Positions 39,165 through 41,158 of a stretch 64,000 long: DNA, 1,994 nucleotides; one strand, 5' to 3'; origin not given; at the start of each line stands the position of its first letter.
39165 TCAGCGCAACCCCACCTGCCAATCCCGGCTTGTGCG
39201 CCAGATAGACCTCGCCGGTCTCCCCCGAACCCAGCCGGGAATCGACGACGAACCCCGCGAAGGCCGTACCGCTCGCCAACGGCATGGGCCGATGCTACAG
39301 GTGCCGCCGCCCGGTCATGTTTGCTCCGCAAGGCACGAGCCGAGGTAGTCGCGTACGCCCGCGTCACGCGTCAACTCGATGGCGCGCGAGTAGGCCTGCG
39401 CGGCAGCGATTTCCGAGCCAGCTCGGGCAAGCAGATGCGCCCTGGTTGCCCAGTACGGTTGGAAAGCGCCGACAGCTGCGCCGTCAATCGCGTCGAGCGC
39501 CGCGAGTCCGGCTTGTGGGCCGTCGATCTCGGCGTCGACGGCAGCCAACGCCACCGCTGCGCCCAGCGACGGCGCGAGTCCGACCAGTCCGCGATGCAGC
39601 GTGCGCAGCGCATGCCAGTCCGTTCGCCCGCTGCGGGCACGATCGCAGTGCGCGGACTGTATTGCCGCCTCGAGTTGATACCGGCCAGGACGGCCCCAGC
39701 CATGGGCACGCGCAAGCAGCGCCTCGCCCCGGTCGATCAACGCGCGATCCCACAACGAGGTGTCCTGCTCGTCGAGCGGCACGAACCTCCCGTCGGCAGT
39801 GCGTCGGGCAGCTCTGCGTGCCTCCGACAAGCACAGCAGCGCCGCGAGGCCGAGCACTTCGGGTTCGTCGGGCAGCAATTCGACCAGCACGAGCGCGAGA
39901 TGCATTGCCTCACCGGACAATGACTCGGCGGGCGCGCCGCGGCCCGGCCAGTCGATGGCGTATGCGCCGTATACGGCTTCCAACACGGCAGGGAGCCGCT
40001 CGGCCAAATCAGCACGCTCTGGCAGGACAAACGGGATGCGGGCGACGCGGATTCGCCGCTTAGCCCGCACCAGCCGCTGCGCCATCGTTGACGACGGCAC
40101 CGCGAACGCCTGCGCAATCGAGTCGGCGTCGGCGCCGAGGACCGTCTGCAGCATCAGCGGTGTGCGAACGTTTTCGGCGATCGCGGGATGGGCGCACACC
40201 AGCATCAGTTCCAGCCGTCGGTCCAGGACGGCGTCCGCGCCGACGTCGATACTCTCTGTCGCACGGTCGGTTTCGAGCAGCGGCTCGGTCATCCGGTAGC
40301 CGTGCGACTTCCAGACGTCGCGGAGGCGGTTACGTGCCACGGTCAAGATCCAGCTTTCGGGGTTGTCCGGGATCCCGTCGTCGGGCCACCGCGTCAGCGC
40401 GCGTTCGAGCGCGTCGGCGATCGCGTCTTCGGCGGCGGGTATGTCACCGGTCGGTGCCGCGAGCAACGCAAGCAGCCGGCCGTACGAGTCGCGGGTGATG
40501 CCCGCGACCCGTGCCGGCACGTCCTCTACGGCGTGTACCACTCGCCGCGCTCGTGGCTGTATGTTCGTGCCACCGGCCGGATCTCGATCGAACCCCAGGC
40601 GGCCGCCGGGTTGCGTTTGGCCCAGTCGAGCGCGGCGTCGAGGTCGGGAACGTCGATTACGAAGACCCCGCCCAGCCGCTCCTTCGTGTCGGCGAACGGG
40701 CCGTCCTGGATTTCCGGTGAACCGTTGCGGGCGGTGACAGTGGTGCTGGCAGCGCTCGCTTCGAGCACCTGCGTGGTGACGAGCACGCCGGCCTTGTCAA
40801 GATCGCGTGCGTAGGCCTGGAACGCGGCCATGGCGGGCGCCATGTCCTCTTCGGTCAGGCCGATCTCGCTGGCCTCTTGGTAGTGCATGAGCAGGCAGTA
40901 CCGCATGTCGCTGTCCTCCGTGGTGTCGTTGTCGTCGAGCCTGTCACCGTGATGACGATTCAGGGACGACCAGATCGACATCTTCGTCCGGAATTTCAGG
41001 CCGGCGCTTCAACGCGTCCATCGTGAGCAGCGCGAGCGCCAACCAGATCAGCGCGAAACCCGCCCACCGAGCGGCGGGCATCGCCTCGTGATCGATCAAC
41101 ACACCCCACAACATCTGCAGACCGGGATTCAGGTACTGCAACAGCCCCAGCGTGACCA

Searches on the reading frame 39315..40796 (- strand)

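Call 21: search_protein_families(library=pfam, proteins=[window:39315-40796:-], max_evalue=0.00001)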
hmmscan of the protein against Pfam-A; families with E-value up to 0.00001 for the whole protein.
window:39315-40796:- (493 aa): 2 families
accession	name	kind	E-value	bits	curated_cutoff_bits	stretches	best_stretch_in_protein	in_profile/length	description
PF20239.3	DUF6596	-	3e-30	104.9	27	1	267-365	1-102/102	Family of unknown function (DUF6596)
PF04542.20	Sigma70_r2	-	6.5e-07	29.5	24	1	107-165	8-68/71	Sigma-70 region 2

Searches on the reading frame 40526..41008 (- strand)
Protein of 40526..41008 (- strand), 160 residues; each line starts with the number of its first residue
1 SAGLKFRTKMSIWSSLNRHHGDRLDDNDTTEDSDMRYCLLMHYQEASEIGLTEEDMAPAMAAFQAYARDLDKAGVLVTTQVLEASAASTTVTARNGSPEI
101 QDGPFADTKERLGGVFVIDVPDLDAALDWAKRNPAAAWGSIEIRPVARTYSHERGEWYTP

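Call 21: search_protein_families(library=pfam, proteins=[window:40526-41008:-], max_evalue=0.00001)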
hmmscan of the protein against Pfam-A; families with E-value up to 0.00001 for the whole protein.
window:40526-41008:- (160 aa): 1 family
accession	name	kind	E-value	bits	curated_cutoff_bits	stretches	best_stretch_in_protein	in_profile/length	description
PF03795.20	YCII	-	2.5e-21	76.3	24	1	35-147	1-92/95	YCII-related domain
